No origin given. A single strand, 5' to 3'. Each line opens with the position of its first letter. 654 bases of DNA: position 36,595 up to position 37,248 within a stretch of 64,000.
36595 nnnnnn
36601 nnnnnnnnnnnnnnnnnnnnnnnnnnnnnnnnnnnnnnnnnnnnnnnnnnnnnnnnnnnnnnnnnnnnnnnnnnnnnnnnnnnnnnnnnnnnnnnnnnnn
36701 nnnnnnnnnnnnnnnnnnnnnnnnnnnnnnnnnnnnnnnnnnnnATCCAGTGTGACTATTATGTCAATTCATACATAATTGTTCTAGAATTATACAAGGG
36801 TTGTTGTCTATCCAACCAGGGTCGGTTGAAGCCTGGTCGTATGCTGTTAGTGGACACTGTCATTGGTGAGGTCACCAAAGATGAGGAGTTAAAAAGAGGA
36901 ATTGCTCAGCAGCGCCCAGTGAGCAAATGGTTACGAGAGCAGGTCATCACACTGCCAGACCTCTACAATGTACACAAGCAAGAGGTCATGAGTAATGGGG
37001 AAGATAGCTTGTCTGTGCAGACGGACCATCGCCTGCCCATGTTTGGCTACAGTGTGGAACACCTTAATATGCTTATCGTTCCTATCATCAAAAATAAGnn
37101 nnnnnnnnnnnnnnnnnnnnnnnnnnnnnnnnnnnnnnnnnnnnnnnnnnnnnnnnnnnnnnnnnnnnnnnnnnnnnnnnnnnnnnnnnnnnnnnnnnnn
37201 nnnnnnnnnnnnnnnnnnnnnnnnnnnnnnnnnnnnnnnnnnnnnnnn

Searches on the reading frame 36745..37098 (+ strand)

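Call 25: search_protein_families(library=pfam, proteins=[window:36745-37098:+], max_evalue=0.01)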
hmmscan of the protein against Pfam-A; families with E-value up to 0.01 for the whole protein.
window:36745-37098:+ (118 aa): 1 family
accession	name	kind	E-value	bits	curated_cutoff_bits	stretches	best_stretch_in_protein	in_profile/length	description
PF00310.26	GATase_2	-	2.9e-07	30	19.9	1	23-62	381-420/420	Glutamine amidotransferases class-II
